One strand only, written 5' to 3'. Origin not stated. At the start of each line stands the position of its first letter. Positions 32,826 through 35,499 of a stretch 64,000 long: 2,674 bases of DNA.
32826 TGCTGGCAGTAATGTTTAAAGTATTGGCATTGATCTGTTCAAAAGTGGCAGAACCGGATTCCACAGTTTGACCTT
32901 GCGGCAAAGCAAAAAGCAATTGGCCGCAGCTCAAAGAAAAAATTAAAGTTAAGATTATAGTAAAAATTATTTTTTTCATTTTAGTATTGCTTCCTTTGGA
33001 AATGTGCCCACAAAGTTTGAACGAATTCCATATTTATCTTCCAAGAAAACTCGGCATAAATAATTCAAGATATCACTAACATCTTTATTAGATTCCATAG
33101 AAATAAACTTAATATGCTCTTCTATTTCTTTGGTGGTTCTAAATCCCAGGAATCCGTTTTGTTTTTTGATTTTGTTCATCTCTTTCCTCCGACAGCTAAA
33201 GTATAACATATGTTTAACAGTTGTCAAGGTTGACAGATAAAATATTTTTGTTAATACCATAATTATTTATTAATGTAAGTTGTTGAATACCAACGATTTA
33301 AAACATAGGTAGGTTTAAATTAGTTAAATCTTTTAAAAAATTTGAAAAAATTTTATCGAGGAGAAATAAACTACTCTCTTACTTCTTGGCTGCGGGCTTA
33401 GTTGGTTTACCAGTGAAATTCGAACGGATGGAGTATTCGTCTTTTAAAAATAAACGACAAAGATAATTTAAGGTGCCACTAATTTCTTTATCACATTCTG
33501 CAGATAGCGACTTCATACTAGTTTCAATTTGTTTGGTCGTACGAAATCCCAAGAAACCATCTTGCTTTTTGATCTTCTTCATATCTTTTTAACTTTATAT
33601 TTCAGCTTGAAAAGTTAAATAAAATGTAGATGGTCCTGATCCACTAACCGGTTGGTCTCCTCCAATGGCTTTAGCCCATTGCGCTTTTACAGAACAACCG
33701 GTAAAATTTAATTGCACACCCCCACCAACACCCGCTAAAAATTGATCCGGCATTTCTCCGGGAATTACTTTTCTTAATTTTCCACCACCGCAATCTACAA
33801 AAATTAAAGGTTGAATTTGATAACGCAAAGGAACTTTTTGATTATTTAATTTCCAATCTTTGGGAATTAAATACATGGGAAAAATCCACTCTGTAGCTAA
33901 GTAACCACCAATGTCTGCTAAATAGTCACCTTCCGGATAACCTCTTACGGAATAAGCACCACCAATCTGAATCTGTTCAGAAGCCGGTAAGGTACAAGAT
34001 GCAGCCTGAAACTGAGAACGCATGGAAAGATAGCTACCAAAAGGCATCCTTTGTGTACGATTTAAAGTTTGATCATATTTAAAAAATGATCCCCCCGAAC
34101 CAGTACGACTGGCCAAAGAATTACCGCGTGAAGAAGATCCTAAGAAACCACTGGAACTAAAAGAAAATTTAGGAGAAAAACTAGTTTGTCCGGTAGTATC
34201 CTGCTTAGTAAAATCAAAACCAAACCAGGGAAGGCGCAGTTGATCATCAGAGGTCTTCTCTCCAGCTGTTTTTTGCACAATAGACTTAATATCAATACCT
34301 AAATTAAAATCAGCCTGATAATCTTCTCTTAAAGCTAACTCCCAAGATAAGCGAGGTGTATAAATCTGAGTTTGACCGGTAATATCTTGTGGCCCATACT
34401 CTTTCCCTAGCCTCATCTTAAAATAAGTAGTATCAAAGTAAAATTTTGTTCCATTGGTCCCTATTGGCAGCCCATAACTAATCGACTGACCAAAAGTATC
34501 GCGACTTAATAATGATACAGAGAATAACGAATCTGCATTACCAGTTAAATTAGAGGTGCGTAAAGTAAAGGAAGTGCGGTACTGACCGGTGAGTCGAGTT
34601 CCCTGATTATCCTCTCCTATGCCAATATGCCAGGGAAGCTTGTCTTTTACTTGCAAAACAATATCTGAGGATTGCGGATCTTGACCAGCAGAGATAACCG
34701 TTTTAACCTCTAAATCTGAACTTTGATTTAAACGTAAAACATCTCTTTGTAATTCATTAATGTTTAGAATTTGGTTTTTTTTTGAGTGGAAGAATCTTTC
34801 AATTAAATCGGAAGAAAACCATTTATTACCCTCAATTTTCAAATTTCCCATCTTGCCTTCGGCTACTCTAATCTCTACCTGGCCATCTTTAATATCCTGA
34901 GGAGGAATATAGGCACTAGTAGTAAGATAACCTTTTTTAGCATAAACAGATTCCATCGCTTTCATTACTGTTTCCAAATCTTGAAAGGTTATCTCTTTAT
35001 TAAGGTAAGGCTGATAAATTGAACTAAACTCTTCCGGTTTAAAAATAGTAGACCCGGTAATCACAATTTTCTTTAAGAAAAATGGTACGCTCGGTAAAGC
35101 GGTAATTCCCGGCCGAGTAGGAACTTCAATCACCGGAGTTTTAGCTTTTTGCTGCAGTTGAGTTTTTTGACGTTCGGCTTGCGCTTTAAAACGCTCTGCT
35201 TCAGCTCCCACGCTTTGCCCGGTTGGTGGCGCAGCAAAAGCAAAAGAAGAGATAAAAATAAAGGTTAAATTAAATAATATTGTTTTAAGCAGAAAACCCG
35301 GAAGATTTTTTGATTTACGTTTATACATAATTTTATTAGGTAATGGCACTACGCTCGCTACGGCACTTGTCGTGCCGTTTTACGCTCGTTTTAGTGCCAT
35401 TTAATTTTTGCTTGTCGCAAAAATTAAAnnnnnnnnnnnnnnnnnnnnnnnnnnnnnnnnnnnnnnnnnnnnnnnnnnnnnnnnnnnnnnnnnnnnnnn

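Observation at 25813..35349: Two-partner secretion system with a 2388-aa exoprotein built from an unfamiliar 15-residue Gly/Asn repeat lattice plus MBG repeats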

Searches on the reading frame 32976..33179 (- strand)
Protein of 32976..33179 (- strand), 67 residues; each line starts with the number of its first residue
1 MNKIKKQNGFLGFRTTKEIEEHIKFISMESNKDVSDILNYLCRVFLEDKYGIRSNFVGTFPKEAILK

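Call 57: search_protein_families(library=pfam, proteins=[window:32976-33179:-], max_evalue=10)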
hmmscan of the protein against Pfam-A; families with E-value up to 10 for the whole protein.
window:32976-33179:- (67 aa): 1 family
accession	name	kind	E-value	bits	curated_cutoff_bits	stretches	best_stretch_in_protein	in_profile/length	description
PF04769.18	MATalpha_HMGbox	-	0.16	11.7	28.1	1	5-41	45-76/194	Mating-type protein MAT alpha 1 HMG-box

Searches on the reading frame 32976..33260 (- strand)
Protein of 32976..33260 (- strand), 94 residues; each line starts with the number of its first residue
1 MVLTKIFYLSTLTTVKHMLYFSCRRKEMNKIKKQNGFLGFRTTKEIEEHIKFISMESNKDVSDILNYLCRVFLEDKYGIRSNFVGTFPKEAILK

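Call 6: search_protein_families(library=pfam, proteins=[window:32976-33260:-], max_evalue=0.01)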
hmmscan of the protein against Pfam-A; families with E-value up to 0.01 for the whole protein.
window:32976-33260:- (94 aa): 0 families

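Call 7: search_protein_families(library=ncbifam, proteins=[window:32976-33260:-], max_evalue=0.01)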
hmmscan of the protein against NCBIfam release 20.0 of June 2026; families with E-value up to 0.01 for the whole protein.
window:32976-33260:- (94 aa): 0 families

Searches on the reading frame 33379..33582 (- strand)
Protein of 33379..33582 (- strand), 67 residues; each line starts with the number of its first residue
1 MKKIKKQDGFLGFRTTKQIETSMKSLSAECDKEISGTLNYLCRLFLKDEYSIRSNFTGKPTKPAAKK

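Call 57: search_protein_families(library=pfam, proteins=[window:33379-33582:-], max_evalue=10)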
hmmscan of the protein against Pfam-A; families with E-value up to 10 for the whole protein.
window:33379-33582:- (67 aa): 1 family
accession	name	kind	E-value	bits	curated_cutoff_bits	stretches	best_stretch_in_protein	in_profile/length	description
PF24899.1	UBA_DHX29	-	0.16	12.2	27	1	11-49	12-47/55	ATP-dependent RNA helicase DHX29, UBA domain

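Call 109: search_solved_structures(query=A5, max_evalue=10, show_alignments=2)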
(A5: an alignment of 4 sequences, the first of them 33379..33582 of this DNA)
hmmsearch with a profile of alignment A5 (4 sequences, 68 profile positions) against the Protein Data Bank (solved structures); distinct sequences matched with E-value up to 10: 5.
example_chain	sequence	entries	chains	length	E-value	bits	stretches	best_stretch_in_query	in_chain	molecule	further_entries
9e16_r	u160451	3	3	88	0.083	16.2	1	42-64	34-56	30S ribosomal protein S18 C- | Small ribosomal subunit protein bS18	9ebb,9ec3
3e3v_A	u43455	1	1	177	0.25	14.7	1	13-51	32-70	Regulatory protein recX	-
6dzi_r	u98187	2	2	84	0.72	13.2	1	41-64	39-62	30S ribosomal protein S18 1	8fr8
6dzk_r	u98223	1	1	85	0.73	13.1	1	41-64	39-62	30S ribosomal protein S18 1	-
8j07_2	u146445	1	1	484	9.7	9.6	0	16-47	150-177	Dynein regulatory complex subunit 2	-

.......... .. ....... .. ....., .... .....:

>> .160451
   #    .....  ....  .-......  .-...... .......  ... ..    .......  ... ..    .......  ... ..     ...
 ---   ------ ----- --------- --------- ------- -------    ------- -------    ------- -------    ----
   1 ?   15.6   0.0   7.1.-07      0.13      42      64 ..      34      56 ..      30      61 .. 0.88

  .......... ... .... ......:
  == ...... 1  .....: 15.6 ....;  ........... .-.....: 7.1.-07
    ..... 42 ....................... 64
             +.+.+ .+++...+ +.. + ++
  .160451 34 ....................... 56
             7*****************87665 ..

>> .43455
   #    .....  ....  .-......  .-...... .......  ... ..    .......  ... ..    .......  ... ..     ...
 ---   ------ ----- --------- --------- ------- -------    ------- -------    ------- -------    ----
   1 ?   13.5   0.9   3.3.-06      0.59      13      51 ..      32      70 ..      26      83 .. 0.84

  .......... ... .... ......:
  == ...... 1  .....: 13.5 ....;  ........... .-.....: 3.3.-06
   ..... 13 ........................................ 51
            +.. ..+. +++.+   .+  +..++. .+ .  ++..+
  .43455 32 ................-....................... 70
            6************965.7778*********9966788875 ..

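Call 110: search_protein_families(library=ncbifam, alignment_id=A5, max_evalue=10)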
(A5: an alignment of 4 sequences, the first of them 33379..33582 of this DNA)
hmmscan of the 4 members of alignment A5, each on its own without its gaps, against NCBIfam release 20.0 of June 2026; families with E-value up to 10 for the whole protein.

A. member 1, window:33379-33582:- (67 aa): 0 families

B. families by the number of members that match (of 4 scanned): 1 family
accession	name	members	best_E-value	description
NF041748.1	Drt3b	1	0.06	antiviral reverse transcriptase Drt3b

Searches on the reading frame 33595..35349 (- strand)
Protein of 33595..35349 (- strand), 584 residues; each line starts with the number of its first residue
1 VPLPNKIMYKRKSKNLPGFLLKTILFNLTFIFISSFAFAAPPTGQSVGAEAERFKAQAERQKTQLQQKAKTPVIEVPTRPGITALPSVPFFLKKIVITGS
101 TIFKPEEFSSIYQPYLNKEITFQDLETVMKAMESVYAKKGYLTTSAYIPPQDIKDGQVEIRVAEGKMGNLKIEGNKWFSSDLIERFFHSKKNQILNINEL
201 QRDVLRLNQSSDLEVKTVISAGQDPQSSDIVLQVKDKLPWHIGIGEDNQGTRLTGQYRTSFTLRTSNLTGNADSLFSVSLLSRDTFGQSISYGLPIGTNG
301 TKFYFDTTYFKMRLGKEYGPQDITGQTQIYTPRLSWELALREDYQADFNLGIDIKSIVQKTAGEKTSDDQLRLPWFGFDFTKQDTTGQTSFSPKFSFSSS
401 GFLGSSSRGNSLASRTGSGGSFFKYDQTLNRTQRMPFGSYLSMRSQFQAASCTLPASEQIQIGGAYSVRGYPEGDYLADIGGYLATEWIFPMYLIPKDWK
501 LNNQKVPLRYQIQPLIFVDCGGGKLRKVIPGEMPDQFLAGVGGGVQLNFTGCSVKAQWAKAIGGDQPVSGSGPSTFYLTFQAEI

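Call 6: search_protein_families(library=pfam, proteins=[window:33595-35349:-], max_evalue=0.01)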
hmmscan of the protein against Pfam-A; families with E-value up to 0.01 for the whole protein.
window:33595-35349:- (584 aa): 3 families
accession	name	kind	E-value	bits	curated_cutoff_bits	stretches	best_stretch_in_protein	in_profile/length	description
PF03865.19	ShlB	-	1.7e-23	84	22.7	1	227-546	2-310/311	Haemolysin secretion/activation protein ShlB/FhaC/HecB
PF08479.16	POTRA_2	-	7.3e-23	80.6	24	1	90-165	1-76/76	POTRA domain, ShlB-type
PF07244.20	POTRA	-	9.8e-09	36.2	21.3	1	92-165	3-79/79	Surface antigen variable number repeat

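Call 7: search_protein_families(library=ncbifam, proteins=[window:33595-35349:-], max_evalue=0.01)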
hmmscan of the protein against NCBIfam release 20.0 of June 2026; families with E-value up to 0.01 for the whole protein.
window:33595-35349:- (584 aa): 3 families
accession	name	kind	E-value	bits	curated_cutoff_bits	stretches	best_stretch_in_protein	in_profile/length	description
TIGR03303.1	OM_YaeT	equivalog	1.1e-08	34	297.15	1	90-474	241-636/741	outer membrane protein assembly factor BamA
NF058613.1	OMPAssmBamADein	equivalog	2.4e-06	25.8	1050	1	92-218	186-308/857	outer membrane protein assembly factor BamA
TIGR00992.1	3a0901s03IAP75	subfamily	0.0011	17.3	1163.25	0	441-475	596-630/718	IAP75 family chloroplast envelope protein translocase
